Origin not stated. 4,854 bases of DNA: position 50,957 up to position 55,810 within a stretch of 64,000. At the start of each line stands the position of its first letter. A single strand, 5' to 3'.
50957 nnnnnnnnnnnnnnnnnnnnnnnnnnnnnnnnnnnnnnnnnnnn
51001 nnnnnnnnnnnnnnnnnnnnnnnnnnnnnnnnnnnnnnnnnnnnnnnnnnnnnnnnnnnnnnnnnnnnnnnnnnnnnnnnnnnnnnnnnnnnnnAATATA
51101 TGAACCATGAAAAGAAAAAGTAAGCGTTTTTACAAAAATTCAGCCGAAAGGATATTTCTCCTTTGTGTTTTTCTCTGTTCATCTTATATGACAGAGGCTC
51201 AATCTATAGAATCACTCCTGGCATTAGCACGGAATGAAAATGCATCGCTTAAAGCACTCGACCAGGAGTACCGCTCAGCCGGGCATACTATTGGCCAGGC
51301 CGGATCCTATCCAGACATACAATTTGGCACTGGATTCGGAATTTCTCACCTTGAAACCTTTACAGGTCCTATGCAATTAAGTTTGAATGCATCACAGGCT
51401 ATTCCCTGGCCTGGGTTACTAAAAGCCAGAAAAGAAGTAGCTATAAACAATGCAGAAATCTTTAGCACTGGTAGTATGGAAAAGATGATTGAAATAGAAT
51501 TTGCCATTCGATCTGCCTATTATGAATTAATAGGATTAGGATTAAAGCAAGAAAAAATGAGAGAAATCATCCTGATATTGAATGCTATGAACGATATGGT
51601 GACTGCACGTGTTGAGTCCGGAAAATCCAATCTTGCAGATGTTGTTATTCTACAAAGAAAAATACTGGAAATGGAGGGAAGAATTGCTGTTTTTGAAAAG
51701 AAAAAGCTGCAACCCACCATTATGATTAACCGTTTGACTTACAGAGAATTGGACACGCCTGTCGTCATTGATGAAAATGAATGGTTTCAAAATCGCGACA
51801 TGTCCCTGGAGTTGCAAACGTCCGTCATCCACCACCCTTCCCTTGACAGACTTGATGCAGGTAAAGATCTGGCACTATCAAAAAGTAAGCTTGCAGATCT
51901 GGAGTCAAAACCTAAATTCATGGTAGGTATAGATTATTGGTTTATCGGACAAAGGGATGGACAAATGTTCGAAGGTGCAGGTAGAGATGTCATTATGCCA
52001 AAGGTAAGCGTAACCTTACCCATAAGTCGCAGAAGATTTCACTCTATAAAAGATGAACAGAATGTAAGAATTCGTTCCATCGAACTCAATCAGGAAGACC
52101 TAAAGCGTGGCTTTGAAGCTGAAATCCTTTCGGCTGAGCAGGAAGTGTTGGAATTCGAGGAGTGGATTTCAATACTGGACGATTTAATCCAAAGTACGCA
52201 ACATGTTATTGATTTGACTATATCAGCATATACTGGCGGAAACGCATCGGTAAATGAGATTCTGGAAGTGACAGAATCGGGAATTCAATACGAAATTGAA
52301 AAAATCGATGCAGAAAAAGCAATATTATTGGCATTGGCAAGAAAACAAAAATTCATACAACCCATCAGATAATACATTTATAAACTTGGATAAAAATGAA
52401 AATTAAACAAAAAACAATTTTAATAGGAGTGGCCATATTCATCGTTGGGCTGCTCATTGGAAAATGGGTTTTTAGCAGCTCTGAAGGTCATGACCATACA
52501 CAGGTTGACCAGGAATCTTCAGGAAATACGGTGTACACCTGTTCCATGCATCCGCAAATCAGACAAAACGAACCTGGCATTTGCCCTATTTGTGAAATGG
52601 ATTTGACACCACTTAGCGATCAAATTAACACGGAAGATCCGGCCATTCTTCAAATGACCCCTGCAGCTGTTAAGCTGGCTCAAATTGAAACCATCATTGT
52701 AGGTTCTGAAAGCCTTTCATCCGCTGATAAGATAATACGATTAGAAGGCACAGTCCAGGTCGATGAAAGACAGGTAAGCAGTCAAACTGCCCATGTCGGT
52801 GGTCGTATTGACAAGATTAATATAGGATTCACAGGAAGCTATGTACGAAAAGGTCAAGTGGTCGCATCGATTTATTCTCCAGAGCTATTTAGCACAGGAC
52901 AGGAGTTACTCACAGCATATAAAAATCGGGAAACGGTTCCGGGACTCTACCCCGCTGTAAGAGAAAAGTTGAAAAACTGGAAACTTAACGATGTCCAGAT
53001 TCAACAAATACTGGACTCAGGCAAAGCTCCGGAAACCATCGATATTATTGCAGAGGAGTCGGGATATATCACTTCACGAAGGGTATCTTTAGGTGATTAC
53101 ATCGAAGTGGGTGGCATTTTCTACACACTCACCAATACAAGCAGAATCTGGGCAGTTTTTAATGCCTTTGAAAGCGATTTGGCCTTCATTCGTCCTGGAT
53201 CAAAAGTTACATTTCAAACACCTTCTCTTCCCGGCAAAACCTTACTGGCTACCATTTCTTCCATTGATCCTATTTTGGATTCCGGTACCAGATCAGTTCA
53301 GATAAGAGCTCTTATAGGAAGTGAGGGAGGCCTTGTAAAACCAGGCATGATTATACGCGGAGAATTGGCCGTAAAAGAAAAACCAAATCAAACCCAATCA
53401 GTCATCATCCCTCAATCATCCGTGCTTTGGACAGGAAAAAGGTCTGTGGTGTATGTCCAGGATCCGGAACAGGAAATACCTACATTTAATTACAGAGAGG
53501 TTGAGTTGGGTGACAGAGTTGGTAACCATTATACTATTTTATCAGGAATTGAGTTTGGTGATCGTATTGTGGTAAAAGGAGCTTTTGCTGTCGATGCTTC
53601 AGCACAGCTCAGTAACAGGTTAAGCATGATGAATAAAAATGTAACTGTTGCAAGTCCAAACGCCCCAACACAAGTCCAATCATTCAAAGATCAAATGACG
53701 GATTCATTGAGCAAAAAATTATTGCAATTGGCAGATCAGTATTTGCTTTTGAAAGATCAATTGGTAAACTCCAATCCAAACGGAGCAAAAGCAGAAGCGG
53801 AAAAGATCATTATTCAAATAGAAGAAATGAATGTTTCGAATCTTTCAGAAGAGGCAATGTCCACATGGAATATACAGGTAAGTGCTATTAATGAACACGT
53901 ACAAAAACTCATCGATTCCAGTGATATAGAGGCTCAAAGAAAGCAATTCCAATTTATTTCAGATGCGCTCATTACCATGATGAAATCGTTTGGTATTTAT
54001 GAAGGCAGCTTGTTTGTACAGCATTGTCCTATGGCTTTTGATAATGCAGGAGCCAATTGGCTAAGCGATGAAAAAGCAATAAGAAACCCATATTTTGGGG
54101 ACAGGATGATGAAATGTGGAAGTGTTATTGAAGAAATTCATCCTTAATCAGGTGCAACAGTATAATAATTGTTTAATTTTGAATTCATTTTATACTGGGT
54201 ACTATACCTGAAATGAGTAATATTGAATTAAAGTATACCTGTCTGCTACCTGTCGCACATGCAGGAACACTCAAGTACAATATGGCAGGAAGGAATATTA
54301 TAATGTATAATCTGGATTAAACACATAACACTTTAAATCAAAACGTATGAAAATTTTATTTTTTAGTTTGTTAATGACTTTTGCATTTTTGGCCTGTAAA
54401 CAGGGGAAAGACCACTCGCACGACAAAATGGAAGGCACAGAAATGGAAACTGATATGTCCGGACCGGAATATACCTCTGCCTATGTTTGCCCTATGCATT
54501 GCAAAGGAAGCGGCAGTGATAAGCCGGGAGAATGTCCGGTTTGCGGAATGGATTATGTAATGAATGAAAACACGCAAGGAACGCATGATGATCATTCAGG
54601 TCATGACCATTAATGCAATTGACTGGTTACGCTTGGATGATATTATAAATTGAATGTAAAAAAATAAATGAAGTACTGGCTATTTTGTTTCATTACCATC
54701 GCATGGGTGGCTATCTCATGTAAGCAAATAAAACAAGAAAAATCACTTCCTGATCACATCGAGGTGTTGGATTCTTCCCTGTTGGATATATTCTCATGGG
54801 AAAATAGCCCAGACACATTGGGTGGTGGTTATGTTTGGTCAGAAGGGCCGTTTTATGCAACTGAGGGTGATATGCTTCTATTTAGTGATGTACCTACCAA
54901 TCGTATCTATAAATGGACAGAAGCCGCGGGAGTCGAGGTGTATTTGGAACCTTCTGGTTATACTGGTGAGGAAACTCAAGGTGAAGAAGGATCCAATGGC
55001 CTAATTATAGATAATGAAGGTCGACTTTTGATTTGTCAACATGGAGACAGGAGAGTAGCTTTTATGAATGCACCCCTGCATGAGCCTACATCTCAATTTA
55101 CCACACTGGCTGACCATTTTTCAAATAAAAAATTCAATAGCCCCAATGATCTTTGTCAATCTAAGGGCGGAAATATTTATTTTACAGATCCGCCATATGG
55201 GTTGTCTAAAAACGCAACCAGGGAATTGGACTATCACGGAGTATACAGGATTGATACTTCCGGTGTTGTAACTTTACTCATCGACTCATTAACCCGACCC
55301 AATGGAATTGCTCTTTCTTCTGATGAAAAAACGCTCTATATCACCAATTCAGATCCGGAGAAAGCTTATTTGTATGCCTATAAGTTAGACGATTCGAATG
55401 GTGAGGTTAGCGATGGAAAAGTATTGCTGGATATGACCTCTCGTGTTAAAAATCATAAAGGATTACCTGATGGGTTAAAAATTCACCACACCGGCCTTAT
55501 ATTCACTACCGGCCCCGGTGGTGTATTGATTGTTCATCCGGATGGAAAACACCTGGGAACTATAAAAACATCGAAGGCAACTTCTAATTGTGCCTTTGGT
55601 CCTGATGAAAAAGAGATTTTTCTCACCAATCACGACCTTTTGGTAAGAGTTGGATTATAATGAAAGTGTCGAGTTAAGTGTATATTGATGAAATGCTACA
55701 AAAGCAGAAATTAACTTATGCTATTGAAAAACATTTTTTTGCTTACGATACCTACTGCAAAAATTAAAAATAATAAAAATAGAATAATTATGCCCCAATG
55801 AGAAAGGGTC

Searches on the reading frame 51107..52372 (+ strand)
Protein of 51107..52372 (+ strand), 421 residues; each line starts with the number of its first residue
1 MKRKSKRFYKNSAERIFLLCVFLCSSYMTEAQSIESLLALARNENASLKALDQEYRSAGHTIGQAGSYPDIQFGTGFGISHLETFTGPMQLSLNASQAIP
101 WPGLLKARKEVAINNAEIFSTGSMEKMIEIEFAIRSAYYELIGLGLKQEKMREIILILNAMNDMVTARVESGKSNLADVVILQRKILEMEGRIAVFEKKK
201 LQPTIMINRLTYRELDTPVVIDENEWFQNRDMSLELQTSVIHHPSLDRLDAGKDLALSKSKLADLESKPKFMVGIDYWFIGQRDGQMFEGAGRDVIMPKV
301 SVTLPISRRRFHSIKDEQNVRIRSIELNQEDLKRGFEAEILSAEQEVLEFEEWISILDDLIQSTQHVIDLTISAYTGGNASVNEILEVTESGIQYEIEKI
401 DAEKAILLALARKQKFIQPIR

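Call 72: search_protein_families(library=pfam, proteins=[window:51107-52372:+], max_evalue=0.00001)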
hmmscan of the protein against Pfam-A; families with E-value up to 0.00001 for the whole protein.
window:51107-52372:+ (421 aa): 1 family
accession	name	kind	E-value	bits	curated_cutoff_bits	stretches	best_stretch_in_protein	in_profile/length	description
PF02321.23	OEP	-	2.8e-18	66.8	22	2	35-194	2-169/187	Outer membrane efflux protein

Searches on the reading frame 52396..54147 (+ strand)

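Call 72: search_protein_families(library=pfam, proteins=[window:52396-54147:+], max_evalue=0.00001)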
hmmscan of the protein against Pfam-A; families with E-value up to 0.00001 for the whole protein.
window:52396-54147:+ (583 aa): 4 families
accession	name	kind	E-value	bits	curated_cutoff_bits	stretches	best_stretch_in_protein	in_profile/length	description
PF16576.10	HlyD_D23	-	4.7e-54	183.3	30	1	111-319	3-213/214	Barrel-sandwich domain of CusB or HlyD membrane-fusion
PF11827.13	DUF3347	-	1.2e-19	71.4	25.5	1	447-536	3-92/93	Protein of unknown function (DUF3347)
PF13437.12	HlyD_3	-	3.3e-14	54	22.2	1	217-316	2-105/106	HlyD family secretion protein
PF19335.5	HMBD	-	7.5e-13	48.6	23.6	1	46-72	1-27/28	Heavy metal binding domain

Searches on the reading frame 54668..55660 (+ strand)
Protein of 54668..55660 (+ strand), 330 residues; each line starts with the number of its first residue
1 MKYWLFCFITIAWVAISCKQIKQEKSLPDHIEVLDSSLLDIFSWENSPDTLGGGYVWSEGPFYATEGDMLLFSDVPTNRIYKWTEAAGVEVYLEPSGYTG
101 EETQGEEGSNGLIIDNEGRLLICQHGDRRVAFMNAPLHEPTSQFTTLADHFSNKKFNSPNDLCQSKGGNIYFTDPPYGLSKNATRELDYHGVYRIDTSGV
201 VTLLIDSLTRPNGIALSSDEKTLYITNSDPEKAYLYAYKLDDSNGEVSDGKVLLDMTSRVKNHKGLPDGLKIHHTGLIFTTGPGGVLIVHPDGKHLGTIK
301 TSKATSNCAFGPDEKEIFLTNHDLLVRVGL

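Call 72: search_protein_families(library=pfam, proteins=[window:54668-55660:+], max_evalue=0.00001)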
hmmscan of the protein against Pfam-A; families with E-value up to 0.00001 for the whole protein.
window:54668-55660:+ (330 aa): 1 family
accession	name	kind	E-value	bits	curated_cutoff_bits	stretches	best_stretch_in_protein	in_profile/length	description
PF08450.18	SGL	-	3.8e-43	148.3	26.3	1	57-321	1-244/246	SMP-30/Gluconolactonase/LRE-like region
